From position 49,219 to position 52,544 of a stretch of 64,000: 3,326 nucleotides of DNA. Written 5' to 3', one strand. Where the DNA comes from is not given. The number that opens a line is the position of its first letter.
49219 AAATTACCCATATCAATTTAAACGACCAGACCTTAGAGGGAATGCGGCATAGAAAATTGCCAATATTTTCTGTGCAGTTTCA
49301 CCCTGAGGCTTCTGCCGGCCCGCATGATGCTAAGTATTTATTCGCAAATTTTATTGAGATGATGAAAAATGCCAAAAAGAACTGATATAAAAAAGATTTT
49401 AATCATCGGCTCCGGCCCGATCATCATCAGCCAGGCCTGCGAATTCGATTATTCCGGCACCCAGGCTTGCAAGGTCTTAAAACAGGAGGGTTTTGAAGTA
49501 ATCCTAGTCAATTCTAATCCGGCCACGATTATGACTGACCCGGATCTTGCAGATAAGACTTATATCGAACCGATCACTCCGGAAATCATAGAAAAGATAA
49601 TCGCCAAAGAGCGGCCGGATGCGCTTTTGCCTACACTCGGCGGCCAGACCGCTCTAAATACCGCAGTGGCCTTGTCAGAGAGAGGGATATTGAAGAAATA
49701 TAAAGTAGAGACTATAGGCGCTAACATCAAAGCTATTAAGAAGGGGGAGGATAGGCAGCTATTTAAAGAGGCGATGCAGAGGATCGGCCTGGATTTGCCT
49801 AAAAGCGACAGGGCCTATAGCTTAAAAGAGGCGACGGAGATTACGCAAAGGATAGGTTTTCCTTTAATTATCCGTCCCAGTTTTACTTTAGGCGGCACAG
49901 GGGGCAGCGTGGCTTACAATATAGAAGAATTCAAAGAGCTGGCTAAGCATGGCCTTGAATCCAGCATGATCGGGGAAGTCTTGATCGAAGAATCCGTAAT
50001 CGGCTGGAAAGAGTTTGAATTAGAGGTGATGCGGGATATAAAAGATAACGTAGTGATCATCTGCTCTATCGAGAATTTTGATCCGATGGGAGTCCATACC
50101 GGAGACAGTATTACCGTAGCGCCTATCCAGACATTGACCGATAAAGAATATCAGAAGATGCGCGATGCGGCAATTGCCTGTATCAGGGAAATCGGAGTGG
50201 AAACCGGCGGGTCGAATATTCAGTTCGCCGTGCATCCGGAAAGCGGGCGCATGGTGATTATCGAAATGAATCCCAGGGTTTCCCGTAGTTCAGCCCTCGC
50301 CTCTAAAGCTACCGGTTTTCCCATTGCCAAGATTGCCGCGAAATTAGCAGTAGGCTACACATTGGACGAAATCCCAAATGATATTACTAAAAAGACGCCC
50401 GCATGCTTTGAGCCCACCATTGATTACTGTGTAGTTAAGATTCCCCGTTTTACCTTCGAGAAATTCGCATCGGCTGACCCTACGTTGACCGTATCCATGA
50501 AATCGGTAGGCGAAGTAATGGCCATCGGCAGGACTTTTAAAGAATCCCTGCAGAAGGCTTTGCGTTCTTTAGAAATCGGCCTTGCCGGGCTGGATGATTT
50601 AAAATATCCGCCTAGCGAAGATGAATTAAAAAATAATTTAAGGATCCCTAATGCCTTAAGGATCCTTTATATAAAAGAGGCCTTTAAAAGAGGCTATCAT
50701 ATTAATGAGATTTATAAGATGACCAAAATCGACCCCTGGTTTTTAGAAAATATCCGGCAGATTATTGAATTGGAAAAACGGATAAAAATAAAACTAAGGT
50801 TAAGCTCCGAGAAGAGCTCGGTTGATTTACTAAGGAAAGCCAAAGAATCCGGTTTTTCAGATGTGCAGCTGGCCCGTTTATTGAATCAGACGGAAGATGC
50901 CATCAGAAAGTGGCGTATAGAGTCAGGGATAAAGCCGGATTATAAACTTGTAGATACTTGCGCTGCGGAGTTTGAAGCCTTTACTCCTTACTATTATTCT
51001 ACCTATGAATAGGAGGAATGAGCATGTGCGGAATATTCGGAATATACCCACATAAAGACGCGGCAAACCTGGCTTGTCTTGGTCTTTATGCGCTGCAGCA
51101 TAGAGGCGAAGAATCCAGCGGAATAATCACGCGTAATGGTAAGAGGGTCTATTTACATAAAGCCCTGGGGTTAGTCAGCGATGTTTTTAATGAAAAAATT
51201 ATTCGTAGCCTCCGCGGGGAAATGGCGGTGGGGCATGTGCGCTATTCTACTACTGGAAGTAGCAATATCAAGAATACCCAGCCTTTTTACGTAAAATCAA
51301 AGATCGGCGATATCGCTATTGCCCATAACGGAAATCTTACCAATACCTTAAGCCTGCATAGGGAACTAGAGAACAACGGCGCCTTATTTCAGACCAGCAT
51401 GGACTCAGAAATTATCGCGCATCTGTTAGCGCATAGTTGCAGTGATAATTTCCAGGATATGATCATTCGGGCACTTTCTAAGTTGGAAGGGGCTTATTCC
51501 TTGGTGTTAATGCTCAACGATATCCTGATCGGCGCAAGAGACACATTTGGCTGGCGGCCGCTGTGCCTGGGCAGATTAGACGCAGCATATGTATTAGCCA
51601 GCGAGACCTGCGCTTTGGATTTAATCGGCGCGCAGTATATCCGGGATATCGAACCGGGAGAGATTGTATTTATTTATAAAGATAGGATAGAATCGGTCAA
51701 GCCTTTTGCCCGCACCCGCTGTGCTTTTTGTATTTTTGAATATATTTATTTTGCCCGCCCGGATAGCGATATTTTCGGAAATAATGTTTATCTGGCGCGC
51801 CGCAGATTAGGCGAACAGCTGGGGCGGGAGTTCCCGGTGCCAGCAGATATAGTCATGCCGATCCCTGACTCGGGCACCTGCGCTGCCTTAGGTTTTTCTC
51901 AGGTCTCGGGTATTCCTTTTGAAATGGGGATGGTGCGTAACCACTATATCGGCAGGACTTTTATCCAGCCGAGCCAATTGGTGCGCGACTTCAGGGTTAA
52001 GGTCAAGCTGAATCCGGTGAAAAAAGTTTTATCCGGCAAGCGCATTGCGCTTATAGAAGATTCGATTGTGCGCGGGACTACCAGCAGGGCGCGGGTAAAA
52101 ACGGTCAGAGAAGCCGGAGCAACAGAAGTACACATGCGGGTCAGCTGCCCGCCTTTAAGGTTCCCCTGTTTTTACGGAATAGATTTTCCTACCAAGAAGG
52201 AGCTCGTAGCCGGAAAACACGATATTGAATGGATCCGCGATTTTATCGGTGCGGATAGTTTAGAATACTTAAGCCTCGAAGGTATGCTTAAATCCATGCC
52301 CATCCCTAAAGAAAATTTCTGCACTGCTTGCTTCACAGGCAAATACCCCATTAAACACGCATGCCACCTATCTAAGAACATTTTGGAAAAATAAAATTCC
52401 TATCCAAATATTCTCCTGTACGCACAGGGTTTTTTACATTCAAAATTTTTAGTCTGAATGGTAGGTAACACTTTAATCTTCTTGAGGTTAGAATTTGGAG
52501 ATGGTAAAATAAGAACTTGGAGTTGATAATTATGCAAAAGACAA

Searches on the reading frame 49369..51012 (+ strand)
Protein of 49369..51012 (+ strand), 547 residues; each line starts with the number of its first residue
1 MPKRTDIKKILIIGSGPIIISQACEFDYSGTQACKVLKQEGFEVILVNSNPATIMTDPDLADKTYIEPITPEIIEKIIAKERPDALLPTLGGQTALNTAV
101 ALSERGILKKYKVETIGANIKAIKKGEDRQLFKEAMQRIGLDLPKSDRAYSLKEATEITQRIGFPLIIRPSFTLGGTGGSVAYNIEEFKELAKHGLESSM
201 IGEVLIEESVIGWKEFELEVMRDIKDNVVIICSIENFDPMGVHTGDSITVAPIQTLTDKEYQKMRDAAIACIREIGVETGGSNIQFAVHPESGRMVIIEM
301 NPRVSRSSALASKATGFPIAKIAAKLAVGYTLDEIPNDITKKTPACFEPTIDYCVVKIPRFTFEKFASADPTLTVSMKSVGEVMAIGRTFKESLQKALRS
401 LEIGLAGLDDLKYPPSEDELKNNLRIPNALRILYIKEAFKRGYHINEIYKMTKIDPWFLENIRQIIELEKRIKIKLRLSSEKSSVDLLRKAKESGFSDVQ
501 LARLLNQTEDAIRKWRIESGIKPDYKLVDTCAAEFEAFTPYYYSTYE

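Call 8: search_protein_families(library=pfam, proteins=[window:49369-51012:+])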
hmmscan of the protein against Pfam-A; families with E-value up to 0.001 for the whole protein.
window:49369-51012:+ (547 aa): 6 families
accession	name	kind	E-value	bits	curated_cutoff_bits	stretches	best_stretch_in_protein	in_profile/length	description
PF02786.22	CPSase_L_D2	-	1.6e-70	237.3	19.8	1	128-334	1-210/211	Carbamoyl-phosphate synthase L chain, ATP binding domain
PF25596.1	CPSase_L_D1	-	1.7e-48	163.7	27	1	7-125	2-118/118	Carbamoyl phosphate synthase preATP-grasp domain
PF02787.25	CPSase_L_D3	-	2.8e-26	91.8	26.6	1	423-504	2-79/80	Carbamoyl-phosphate synthetase large chain, oligomerisation domain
PF07478.18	Dala_Dala_lig_C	-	3.8e-06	27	24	1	154-302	27-174/204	D-ala D-ala ligase C-terminus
PF02222.28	ATP-grasp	-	0.00016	21.8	27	1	135-304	2-163/179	ATP-grasp domain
PF13535.11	ATP-grasp_4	-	0.00022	21.3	27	1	163-303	2-151/160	ATP-grasp domain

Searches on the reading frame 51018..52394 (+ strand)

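Call 8: search_protein_families(library=pfam, proteins=[window:51018-52394:+])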
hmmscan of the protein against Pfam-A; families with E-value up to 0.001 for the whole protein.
window:51018-52394:+ (458 aa): 3 families
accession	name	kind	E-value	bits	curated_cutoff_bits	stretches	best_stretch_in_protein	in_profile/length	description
PF13537.11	GATase_7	-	1.9e-18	67.1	25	1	84-200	10-121/123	Glutamine amidotransferase domain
PF13522.11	GATase_6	-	3.3e-18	66.4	27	1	66-196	9-130/130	Glutamine amidotransferase domain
PF13230.11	GATase_4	-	4e-07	29.7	23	1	60-110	62-114/272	Glutamine amidotransferases class-II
